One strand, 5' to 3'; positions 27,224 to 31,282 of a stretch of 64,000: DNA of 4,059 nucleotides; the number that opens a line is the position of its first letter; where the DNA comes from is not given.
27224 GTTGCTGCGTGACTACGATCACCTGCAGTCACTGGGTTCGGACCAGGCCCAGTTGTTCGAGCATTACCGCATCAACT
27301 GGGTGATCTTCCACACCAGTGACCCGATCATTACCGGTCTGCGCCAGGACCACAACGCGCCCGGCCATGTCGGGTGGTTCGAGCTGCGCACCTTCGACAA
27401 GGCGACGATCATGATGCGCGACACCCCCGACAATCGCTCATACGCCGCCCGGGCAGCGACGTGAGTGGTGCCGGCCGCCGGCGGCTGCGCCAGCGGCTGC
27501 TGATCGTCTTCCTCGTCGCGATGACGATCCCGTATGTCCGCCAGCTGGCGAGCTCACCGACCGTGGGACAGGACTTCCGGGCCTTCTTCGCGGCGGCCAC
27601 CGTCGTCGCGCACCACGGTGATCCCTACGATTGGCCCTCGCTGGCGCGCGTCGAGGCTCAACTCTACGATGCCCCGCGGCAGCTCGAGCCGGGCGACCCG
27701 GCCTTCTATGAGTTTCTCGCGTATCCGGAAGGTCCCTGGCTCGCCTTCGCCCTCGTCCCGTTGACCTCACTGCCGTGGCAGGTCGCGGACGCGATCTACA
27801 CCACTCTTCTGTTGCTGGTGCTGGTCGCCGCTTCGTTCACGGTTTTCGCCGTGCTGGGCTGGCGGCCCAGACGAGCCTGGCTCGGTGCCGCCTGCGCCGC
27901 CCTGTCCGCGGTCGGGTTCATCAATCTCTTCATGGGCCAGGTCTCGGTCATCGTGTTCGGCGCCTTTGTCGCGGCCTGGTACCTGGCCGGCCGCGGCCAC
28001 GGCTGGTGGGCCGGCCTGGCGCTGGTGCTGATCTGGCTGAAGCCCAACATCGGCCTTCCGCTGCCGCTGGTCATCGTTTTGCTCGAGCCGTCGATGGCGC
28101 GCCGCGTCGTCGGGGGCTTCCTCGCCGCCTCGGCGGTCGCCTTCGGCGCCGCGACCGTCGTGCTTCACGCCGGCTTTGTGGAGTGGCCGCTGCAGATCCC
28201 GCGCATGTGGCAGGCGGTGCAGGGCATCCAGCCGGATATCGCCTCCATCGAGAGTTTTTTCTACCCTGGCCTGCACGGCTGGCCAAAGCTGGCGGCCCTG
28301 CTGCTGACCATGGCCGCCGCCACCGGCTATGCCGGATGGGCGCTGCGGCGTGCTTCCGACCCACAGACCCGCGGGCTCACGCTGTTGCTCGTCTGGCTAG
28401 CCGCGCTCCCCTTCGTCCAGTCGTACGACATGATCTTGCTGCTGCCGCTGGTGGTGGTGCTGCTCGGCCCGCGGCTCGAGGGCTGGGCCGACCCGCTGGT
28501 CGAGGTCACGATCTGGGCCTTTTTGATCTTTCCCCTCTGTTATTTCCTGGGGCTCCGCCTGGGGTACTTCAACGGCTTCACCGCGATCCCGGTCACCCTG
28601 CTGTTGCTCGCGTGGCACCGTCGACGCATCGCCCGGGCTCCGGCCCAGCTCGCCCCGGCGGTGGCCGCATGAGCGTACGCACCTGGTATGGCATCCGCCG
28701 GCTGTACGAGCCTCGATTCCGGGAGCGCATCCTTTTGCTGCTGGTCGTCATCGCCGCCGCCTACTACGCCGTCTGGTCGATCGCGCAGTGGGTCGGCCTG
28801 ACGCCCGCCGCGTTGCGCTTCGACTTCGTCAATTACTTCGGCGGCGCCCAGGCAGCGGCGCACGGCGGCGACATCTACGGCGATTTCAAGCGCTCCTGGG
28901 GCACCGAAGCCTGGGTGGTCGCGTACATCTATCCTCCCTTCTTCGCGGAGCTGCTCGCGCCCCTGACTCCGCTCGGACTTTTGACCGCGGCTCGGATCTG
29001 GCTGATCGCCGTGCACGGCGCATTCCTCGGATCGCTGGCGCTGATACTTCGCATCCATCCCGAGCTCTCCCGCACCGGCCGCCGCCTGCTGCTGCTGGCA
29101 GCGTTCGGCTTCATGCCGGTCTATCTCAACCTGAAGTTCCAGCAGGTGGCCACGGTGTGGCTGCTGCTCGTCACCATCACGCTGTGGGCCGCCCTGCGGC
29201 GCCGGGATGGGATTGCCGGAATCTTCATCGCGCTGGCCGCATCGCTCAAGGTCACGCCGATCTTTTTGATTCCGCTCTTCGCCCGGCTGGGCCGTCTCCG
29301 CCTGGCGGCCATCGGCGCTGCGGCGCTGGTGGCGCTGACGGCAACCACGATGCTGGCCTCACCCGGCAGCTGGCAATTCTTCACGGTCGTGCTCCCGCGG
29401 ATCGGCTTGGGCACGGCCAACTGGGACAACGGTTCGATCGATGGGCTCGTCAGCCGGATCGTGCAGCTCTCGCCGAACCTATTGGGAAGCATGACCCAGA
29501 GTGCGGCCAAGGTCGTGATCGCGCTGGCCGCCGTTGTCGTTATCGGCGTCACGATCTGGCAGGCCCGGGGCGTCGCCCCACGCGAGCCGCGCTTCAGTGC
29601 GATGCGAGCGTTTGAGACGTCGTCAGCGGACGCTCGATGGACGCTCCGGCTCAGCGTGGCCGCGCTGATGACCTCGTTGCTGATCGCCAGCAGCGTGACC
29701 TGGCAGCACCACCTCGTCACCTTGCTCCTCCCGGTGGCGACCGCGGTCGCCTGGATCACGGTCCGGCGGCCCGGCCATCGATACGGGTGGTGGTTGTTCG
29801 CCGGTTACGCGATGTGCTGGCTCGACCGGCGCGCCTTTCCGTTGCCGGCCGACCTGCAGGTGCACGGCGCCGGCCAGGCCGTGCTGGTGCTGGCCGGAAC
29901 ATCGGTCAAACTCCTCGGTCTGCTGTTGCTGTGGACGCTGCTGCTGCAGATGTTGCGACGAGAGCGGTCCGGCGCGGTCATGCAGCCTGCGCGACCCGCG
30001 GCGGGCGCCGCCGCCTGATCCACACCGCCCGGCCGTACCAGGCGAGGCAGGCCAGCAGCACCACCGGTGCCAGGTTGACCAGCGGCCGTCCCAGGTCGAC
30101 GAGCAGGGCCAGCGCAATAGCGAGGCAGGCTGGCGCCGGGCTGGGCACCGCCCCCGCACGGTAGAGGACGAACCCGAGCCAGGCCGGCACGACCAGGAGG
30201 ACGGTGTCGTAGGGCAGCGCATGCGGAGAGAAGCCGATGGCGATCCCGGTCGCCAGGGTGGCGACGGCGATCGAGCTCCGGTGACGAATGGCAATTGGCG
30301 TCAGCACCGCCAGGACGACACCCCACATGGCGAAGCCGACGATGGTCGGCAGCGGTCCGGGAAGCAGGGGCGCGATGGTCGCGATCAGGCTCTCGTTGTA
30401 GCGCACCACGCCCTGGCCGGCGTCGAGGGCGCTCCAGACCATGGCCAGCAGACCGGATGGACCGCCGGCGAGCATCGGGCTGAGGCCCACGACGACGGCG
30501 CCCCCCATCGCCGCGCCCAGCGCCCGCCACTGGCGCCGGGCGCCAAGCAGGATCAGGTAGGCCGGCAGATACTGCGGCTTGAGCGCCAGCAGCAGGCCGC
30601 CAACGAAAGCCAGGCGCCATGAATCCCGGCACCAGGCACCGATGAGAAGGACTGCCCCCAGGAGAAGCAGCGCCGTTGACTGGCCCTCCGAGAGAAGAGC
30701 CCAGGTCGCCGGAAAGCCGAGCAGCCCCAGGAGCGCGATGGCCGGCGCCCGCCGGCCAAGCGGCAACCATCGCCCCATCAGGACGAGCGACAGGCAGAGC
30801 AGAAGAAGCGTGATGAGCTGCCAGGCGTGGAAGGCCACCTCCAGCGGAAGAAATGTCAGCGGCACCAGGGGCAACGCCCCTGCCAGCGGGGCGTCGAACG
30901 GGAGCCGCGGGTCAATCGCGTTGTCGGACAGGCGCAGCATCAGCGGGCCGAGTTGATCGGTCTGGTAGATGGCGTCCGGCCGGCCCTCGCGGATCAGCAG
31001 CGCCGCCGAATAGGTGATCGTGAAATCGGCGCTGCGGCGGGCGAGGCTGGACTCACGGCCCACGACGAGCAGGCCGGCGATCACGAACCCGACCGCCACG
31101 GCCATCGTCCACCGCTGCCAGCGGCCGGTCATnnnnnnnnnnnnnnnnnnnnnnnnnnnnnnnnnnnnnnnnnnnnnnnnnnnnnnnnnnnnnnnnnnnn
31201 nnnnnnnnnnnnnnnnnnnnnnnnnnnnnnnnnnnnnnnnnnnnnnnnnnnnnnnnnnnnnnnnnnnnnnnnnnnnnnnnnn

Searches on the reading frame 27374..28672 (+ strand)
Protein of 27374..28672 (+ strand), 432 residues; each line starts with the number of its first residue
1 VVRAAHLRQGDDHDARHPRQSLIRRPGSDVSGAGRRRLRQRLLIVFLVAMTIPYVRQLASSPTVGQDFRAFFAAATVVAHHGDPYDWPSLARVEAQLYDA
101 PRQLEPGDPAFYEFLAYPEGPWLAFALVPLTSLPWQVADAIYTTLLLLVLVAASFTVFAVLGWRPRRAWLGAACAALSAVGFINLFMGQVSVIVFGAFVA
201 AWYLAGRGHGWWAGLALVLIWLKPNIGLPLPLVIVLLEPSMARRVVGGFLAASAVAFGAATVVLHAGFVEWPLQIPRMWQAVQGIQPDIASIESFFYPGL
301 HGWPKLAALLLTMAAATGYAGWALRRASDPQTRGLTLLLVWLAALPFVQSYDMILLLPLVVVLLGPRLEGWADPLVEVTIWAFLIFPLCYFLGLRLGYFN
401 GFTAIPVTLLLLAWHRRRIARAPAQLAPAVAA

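Call 6: search_protein_families(library=pfam, proteins=[window:27374-28672:+], max_evalue=10)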
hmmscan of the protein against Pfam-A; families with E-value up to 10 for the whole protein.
window:27374-28672:+ (432 aa): 1 family
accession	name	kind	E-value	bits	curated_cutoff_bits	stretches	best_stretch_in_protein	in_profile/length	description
PF09594.16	GT87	-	2.9e-10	40.7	25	1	120-342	4-234/237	Glycosyltransferase family 87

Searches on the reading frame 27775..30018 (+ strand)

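Call 15: search_protein_families(library=pfam, proteins=[window:27775-30018:+], max_evalue=0.01)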
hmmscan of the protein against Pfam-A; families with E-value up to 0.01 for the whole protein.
window:27775-30018:+ (747 aa): 1 family
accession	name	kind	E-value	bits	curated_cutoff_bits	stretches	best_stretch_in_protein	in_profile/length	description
PF09594.16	GT87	-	4e-30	105.7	25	1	384-609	1-224/237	Glycosyltransferase family 87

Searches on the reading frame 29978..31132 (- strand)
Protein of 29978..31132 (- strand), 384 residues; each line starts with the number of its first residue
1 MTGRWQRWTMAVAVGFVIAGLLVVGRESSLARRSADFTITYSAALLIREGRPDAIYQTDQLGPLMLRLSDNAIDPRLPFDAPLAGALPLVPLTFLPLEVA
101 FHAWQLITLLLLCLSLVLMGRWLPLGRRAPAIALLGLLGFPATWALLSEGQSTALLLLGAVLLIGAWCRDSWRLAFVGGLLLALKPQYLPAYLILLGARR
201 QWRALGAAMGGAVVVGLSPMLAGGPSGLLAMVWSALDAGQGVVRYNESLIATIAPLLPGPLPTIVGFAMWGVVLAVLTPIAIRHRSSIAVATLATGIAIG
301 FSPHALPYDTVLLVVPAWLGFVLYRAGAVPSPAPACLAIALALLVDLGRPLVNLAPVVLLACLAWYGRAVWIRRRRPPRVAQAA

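Call 15: search_protein_families(library=pfam, proteins=[window:29978-31132:-], max_evalue=0.01)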
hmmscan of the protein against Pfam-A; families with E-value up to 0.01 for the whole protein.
window:29978-31132:- (384 aa): 1 family
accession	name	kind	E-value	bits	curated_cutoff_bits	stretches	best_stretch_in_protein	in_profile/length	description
PF09594.16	GT87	-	2.7e-10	40.9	25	1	82-294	4-227/237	Glycosyltransferase family 87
